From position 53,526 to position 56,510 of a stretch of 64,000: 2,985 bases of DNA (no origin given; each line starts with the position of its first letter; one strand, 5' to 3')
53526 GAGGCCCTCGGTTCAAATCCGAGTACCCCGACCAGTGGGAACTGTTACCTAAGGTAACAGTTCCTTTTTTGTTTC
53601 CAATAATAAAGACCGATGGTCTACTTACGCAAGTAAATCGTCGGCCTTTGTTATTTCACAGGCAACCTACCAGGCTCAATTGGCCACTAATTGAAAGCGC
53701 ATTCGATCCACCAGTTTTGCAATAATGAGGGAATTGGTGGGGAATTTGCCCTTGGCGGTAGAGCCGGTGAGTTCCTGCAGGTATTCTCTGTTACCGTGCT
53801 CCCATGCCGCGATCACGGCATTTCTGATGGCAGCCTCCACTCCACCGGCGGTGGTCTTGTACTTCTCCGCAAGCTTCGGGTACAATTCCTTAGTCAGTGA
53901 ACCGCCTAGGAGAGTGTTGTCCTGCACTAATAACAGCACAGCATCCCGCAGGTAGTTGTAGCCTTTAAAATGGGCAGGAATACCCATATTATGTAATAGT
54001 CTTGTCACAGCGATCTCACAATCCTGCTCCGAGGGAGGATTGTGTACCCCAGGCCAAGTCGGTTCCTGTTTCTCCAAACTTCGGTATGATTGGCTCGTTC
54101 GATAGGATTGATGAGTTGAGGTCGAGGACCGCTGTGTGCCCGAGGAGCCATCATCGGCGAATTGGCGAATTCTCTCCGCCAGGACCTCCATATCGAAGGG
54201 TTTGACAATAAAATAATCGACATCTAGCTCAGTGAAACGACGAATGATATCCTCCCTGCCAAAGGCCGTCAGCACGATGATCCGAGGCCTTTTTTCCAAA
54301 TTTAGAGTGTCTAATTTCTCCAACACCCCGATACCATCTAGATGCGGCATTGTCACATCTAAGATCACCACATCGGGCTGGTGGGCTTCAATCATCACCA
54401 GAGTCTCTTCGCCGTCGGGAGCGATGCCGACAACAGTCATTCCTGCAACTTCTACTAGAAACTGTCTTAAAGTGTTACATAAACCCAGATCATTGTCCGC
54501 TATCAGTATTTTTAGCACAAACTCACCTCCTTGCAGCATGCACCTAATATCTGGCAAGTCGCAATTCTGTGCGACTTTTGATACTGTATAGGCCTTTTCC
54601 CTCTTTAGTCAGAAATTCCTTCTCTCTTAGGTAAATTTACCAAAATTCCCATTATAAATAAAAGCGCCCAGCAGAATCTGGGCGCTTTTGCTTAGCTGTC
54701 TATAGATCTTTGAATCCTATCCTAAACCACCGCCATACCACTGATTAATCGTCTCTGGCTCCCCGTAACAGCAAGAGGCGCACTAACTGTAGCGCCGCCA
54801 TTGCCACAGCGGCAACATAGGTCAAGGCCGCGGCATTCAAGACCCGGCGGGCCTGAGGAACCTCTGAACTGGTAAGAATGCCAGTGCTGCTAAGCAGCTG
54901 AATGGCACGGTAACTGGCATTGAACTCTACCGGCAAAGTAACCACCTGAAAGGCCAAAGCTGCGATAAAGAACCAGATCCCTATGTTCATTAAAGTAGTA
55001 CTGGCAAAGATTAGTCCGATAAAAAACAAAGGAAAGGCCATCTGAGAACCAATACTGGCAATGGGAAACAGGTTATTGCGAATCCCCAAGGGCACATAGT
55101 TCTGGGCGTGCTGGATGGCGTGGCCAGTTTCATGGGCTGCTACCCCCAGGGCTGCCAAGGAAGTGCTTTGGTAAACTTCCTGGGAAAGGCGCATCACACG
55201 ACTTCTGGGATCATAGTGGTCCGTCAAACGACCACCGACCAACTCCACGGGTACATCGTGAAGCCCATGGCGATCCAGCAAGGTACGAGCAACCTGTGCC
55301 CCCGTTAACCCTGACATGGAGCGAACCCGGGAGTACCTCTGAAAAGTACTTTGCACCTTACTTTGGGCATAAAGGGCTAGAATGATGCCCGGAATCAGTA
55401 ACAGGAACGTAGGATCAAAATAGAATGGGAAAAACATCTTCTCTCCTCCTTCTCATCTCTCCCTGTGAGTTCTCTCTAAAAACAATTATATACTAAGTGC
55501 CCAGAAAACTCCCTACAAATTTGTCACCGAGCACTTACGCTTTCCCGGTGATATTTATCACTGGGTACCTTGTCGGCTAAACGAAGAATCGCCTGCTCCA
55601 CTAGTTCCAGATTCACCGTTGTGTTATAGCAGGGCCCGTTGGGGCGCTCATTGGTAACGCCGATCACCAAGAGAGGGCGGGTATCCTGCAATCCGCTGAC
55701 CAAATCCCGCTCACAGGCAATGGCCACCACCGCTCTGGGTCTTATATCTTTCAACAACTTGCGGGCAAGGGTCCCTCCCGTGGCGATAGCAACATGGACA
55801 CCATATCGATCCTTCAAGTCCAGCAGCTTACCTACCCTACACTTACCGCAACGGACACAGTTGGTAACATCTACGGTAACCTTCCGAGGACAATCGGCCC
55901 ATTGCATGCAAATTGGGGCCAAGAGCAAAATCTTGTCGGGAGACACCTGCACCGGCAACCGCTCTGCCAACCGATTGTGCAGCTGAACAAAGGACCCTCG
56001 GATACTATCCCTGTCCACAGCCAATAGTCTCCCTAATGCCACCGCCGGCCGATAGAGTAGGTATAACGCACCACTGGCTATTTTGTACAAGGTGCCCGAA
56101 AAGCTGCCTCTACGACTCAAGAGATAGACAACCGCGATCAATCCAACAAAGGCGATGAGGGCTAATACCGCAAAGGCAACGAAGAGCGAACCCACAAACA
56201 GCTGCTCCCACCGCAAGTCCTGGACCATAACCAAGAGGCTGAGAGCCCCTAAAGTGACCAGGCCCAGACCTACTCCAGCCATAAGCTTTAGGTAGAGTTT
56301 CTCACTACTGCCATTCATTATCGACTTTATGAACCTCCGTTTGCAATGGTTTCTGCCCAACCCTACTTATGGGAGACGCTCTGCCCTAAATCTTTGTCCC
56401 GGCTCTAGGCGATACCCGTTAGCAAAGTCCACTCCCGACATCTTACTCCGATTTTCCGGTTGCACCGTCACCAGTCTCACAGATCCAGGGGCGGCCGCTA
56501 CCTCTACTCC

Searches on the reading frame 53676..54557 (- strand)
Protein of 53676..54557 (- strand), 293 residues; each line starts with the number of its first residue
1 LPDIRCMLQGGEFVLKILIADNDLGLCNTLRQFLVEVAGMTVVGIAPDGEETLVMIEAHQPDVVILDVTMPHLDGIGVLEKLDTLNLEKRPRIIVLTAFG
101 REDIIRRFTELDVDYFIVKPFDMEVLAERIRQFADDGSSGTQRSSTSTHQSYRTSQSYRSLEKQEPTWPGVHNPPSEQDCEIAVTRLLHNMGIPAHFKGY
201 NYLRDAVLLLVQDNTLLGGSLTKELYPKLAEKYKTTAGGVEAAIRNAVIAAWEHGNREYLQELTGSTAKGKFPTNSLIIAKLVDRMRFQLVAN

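Call 14: search_protein_families(library=pfam, proteins=[window:53676-54557:-], max_evalue=0.01)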
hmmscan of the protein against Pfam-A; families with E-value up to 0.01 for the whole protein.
window:53676-54557:- (293 aa): 2 families
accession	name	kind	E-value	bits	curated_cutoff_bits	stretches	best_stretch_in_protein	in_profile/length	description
PF08769.17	Spo0A_C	-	2.2e-28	98.8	25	1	184-285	1-103/104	Sporulation initiation factor Spo0A C terminal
PF00072.30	Response_reg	-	4.5e-23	82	30.2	1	17-131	1-111/111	Response regulator receiver domain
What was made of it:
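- Checked: Spo0A (Spo0A_C 2.2e-28) is confirmed at 53676-54557 (call 14).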

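Call 24: find_homologous_proteins(query=window:53676-54557:-, max_evalue=1e-30)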
Query window:53676-54557:- (293 aa): 2420 proteins with E <= 1e-30 among 4657 candidates; the best 120 are listed.
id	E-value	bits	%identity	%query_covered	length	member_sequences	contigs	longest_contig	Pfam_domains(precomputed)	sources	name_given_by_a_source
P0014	7.7e-187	637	100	98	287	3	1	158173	PF00072.31,PF08769.18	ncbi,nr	ncbi:MAG: sporulation transcription factor Spo0A [Firmicutes bacterium]|nr:sporulation transcription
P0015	7.9e-128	444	75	94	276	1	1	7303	PF00072.31,PF08769.18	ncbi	-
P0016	8.2e-122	424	69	97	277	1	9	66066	PF00072.31,PF08769.18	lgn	-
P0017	9.4e-121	420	71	95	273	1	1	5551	PF00072.31,PF08769.18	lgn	-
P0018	2.3e-120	419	71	95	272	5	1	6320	PF00072.31,PF08769.18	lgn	-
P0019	1.0e-103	364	63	94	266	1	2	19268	PF00072.31,PF08769.18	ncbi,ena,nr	ncbi:MAG: sporulation transcription factor Spo0A [Firmicutes bacterium]|nr:sporulation transcription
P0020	1.3e-102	361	63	94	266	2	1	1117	PF00072.31,PF08769.18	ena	-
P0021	1.8e-102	360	62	94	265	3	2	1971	PF00072.31,PF08769.18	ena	-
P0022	5.2e-102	359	62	94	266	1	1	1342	PF00072.31,PF08769.18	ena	-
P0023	6.2e-102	359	62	94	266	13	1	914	PF00072.31,PF08769.18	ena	-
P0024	1.0e-101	358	63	94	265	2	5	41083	PF00072.31,PF08769.18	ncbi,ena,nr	ncbi:MAG: sporulation transcription factor Spo0A [Firmicutes bacterium]|nr:sporulation transcription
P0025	1.0e-101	358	62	94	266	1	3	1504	PF00072.31,PF08769.18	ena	-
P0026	1.5e-101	357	61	94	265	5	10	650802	PF00072.31,PF08769.18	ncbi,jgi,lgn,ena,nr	ncbi:MAG: sporulation transcription factor Spo0A [Firmicutes bacterium]|nr:sporulation transcription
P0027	3.2e-101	356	62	94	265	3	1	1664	PF00072.31,PF08769.18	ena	-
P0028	3.6e-101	356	62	94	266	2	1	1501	PF00072.31,PF08769.18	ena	-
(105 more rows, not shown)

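Call 25: find_encoding_contigs(protein=P0014, flank=10000, max_places=3)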
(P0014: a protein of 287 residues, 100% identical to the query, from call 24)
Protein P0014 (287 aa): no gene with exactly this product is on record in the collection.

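Call 26: list_cluster_members(proteins=[P0014, P0001])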
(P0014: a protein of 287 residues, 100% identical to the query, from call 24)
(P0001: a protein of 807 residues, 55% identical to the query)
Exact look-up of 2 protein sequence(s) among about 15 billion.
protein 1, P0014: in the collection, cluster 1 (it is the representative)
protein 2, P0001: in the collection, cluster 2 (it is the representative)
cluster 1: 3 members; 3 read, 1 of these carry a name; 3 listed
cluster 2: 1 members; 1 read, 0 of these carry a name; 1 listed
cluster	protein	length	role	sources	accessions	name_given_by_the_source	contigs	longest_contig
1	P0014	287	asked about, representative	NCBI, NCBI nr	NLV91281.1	MAG: sporulation transcription factor Spo0A [Firmicutes bacterium] | sporulation transcription factor Spo0A [Bacillota bacterium]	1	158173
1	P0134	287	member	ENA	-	-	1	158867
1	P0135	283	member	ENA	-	-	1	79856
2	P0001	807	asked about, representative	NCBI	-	-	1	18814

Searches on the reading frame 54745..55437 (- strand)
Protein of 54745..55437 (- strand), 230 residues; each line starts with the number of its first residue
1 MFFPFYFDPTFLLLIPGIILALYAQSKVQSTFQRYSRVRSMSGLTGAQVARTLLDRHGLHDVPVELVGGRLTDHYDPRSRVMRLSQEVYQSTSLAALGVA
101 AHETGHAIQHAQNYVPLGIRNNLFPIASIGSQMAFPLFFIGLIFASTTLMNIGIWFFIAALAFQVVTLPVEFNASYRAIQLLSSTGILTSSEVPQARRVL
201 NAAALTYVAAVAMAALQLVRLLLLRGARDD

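Call 67: search_protein_families(library=pfam, proteins=[window:54745-55437:-], max_evalue=0.001)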
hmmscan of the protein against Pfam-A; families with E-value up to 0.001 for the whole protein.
window:54745-55437:- (230 aa): 1 family
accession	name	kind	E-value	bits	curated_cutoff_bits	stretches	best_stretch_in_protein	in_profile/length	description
PF04298.18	Zn_peptidase_2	-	6.7e-92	307.4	27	1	10-224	1-216/218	Putative neutral zinc metallopeptidase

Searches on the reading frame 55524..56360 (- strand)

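Call 67: search_protein_families(library=pfam, proteins=[window:55524-56360:-], max_evalue=0.001)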
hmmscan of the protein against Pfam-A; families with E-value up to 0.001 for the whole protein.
window:55524-56360:- (278 aa): 1 family
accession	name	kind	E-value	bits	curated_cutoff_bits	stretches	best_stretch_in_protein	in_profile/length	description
PF01976.22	DUF116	-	5.9e-51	172.4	25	1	106-258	3-155/155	Protein of unknown function DUF116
